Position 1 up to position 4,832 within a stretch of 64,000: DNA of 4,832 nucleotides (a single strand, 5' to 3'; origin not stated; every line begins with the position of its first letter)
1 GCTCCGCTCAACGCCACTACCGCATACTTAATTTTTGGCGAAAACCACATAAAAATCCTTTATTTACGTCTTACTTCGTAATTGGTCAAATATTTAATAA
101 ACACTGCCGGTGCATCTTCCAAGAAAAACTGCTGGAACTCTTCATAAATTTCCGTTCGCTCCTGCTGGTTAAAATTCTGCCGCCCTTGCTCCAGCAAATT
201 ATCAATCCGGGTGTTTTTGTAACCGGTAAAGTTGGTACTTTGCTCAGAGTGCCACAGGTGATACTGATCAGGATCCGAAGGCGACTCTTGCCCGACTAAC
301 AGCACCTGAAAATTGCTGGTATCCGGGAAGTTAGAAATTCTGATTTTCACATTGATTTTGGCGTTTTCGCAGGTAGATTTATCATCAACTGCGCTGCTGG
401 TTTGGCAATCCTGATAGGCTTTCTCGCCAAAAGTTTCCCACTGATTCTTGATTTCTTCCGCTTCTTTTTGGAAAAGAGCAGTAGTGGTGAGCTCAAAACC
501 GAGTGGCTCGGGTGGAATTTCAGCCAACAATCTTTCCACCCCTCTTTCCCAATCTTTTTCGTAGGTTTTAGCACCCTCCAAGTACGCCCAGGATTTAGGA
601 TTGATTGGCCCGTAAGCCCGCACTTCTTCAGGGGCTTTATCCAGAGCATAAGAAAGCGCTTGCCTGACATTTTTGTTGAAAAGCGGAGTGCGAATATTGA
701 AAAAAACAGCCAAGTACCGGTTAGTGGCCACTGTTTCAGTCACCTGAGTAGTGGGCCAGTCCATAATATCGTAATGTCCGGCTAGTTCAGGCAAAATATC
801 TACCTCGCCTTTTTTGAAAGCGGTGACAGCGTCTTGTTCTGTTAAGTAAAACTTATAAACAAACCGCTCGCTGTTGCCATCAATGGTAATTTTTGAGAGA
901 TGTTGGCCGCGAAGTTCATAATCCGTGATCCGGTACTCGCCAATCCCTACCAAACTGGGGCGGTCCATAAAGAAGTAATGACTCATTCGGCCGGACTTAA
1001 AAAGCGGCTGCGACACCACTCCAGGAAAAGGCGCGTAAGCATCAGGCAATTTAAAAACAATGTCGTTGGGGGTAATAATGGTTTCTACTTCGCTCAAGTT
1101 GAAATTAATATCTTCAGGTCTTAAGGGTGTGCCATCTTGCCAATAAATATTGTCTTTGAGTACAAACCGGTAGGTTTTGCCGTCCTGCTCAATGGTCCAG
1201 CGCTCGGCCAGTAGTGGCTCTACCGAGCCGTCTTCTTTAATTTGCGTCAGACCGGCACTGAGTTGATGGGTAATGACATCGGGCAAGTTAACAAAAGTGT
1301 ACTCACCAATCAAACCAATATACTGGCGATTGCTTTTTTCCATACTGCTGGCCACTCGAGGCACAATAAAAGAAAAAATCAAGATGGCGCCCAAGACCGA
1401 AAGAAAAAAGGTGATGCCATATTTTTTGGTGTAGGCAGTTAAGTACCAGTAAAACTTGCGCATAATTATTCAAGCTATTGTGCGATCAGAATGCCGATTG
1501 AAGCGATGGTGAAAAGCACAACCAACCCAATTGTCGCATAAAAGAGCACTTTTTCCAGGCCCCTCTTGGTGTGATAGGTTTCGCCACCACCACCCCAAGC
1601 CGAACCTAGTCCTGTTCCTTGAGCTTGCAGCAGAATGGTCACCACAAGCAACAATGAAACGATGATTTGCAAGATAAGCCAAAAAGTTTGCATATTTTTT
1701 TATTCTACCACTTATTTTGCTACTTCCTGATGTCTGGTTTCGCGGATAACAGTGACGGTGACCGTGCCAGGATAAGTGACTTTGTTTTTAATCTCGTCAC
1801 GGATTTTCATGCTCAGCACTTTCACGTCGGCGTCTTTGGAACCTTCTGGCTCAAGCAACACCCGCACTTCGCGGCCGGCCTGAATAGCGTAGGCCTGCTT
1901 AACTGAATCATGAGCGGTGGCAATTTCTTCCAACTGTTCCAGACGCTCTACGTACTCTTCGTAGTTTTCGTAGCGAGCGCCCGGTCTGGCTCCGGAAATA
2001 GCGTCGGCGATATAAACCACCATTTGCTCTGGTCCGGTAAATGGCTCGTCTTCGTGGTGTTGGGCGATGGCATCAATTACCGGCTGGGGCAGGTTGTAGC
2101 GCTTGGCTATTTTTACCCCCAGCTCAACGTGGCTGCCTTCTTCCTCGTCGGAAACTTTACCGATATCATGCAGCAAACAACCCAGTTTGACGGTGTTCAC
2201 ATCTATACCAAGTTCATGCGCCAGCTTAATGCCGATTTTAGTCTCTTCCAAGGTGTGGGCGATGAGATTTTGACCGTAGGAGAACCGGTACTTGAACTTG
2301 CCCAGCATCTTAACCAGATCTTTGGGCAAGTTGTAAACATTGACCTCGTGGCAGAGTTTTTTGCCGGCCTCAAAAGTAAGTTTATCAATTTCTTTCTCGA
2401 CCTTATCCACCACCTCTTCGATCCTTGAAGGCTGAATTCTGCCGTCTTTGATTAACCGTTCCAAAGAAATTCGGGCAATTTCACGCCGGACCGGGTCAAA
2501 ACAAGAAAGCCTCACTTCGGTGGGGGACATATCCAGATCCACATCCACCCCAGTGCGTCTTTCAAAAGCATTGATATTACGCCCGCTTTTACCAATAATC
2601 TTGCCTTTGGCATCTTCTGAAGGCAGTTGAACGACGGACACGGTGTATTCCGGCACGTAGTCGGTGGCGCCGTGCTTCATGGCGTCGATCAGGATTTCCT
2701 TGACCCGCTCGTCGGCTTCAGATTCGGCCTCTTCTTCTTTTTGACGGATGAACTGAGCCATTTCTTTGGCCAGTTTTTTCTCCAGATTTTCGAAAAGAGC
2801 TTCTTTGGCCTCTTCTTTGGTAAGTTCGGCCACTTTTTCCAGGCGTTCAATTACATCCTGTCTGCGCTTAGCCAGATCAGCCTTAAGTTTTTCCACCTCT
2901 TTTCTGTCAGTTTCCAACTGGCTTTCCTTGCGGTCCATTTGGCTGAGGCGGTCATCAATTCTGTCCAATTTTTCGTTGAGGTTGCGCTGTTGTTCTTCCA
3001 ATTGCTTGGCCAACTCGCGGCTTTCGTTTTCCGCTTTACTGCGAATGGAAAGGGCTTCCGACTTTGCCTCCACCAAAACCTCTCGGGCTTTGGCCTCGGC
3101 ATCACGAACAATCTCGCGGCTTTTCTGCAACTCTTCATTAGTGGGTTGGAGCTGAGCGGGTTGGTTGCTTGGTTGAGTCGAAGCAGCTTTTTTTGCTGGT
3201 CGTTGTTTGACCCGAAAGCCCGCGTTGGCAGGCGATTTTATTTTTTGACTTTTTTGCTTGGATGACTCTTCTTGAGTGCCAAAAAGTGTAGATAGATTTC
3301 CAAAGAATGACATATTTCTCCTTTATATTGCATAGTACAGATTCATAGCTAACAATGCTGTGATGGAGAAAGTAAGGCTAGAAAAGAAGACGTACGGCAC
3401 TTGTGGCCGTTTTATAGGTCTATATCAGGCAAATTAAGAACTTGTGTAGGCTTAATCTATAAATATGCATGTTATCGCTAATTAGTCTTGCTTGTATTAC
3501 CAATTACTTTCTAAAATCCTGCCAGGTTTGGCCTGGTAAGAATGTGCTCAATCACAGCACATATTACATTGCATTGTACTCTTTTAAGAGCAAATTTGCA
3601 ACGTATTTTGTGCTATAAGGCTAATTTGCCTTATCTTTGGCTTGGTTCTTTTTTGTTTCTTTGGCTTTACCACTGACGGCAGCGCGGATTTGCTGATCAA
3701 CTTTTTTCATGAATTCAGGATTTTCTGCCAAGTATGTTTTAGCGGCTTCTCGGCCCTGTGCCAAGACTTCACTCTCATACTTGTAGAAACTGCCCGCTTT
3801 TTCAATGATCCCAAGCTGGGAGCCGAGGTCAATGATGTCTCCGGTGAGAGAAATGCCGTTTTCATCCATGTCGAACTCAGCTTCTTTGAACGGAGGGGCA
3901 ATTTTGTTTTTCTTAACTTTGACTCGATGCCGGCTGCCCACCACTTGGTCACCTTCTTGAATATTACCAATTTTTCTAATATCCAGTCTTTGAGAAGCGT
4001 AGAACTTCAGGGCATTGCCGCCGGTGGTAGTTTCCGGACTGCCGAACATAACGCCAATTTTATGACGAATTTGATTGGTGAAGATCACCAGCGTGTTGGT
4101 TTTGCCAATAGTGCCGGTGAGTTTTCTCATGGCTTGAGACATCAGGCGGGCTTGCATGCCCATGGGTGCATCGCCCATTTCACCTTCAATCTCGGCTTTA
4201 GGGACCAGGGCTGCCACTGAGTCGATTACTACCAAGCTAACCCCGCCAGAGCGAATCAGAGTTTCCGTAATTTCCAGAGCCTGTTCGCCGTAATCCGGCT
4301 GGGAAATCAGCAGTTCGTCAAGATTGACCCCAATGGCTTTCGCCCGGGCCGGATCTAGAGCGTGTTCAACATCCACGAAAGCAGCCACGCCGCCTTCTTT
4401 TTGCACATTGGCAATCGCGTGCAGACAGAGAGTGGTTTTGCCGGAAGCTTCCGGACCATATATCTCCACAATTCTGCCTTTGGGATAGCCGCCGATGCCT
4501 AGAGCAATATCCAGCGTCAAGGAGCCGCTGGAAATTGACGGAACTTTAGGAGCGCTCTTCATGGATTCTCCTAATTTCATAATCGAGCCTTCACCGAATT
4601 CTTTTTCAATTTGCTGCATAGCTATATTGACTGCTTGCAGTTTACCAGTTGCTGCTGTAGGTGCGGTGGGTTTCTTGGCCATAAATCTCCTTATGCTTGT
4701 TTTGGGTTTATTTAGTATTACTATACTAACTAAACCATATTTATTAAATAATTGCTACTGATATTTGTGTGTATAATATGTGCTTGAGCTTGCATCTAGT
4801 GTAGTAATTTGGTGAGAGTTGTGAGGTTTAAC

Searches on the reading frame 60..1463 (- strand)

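Call 17: search_protein_families(library=pfam, proteins=[window:60-1463:-], max_evalue=0.0001)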
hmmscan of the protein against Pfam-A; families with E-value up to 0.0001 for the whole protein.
window:60-1463:- (467 aa): 1 family
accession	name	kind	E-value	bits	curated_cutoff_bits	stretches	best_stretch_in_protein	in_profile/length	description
PF00496.27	SBP_bac_5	-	3e-27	96.2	32.4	1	81-387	2-358/368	Bacterial extracellular solute-binding proteins, family 5 Middle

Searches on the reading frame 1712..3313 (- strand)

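Call 17: search_protein_families(library=pfam, proteins=[window:1712-3313:-], max_evalue=0.0001)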
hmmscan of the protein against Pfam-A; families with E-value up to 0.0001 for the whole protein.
window:1712-3313:- (533 aa): 3 families
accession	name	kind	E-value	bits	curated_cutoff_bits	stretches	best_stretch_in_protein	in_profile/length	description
PF12072.13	RNase_Y_N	-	6.3e-25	88.2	32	1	69-219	44-201/201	RNase Y N-terminal region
PF01966.28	HD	-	1.3e-16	61.4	22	1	351-440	2-114/116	HD domain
PF00013.35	KH_1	-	2.2e-06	27.7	21.5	1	229-280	5-60/66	KH domain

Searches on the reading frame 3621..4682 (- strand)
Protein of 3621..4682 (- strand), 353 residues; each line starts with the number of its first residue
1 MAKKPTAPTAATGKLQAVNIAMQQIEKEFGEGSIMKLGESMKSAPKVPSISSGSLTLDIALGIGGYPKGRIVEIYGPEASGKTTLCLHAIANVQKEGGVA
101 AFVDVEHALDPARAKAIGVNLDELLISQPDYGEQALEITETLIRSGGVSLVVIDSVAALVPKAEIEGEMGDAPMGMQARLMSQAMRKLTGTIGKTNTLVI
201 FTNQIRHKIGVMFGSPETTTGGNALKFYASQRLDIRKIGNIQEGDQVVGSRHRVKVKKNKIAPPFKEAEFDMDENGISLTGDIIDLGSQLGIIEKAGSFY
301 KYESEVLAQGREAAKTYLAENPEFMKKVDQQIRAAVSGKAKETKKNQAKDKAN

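Call 17: search_protein_families(library=pfam, proteins=[window:3621-4682:-], max_evalue=0.0001)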
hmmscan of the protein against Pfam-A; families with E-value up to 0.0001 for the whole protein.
window:3621-4682:- (353 aa): 5 families
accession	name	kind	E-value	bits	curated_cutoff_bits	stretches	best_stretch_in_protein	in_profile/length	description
PF00154.27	RecA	-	4.9e-129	429.8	27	1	17-272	2-255/262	recA bacterial DNA recombination protein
PF21096.2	RecA_C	-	2.6e-21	75.9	27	1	281-336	1-56/57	RecA C-terminal domain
PF08423.17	Rad51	-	1.4e-10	41.3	22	1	48-277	6-241/244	Rad51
PF06745.19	ATPase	-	1.7e-07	31.3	26.6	1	57-124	8-77/231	KaiC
PF13481.12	AAA_25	-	6.2e-05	23.2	27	0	66-161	30-157/195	AAA domain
